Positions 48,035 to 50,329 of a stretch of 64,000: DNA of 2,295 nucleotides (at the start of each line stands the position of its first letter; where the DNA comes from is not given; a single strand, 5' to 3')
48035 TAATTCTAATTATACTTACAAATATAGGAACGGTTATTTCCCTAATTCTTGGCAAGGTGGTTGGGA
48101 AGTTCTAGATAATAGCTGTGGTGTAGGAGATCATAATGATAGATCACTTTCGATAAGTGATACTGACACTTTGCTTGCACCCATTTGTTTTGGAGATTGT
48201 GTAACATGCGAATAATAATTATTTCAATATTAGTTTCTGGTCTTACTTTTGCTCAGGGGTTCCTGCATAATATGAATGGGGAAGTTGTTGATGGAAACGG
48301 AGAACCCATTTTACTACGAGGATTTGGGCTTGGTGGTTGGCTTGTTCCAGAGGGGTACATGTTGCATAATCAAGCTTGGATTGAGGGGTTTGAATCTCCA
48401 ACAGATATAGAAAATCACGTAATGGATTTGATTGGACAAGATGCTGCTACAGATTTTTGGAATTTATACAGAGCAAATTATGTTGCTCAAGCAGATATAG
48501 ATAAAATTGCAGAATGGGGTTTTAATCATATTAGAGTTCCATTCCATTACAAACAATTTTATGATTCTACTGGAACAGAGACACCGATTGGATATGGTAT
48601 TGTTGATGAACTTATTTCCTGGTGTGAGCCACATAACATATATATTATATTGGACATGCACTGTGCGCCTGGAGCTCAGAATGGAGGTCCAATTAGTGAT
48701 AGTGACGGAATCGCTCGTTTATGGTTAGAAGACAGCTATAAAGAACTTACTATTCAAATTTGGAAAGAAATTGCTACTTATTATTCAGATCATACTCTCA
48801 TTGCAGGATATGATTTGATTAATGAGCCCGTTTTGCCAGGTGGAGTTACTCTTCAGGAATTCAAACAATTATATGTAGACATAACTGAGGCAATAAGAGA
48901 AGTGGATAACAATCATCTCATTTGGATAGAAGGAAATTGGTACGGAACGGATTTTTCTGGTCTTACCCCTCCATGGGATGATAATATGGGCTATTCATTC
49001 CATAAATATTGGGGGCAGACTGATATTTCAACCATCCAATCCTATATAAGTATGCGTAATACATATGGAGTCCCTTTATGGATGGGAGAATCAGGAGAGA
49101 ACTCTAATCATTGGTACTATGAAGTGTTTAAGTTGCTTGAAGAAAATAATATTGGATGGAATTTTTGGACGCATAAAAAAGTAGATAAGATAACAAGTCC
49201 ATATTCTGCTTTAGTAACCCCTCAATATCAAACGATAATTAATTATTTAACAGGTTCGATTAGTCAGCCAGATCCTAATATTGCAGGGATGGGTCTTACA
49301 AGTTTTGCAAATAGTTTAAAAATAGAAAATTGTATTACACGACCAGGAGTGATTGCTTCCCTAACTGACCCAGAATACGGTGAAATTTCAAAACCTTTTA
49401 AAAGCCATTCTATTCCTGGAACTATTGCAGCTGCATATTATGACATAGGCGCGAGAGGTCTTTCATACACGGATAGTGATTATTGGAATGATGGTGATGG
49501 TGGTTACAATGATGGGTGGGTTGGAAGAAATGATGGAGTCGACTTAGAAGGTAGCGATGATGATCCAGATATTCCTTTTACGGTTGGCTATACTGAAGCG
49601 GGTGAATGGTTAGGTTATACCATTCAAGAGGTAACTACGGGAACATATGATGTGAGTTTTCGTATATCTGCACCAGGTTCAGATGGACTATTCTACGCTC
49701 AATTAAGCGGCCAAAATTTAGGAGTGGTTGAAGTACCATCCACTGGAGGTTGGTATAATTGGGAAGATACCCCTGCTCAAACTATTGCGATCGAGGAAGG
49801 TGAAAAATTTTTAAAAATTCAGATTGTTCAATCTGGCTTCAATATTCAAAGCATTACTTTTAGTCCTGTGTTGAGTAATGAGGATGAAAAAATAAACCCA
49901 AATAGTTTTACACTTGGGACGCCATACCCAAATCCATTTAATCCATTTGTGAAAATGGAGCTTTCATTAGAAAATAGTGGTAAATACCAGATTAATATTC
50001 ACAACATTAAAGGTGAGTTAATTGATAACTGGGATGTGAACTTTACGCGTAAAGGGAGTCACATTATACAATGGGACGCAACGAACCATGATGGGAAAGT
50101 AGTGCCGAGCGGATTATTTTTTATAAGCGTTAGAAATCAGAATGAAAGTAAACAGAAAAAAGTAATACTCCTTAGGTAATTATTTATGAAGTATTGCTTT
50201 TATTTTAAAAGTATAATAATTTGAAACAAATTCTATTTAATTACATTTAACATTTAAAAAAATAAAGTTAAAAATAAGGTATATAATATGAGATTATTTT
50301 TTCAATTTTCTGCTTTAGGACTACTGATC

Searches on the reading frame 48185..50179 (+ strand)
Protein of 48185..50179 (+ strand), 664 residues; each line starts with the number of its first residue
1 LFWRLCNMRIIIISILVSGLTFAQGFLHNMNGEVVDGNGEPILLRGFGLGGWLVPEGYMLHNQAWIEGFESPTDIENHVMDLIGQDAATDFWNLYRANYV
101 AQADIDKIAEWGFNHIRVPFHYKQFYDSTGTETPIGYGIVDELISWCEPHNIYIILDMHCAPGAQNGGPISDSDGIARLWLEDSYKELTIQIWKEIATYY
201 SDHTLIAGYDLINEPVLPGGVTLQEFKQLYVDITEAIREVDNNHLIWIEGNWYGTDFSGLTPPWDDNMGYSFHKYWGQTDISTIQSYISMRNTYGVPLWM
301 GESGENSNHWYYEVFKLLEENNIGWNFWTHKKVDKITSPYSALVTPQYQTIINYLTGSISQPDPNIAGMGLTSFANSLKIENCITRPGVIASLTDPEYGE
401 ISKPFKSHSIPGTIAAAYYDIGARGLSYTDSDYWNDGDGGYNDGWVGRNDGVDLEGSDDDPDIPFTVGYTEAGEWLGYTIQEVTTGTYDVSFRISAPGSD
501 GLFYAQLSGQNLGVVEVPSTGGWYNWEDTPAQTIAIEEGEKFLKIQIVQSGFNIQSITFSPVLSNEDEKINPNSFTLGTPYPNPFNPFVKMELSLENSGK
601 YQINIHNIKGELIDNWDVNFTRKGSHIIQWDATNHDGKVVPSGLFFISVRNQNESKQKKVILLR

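Call 20: search_protein_families(library=pfam, proteins=[window:48185-50179:+], max_evalue=0.001)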
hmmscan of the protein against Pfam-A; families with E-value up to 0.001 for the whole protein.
window:48185-50179:+ (664 aa): 5 families
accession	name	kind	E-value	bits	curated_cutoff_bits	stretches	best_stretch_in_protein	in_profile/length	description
PF00150.24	Cellulase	-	7.9e-30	104.7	23.5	1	98-330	20-268/272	Cellulase (glycosyl hydrolase family 5)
PF03422.21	CBM_6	-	1.1e-11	45.6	28.9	1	449-560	8-124/125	Carbohydrate binding module (family 6)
PF18099.7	CBM_35_2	-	1.1e-11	45.2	23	1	460-555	12-108/112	Carbohydrate binding module (family 35)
PF13860.13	FlgD_ig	-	1.3e-07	31.9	27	1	596-653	20-77/79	FlgD Ig-like domain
PF18962.6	Por_Secre_tail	-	1.4e-07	32.1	27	1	581-661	2-74/75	Secretion system C-terminal sorting domain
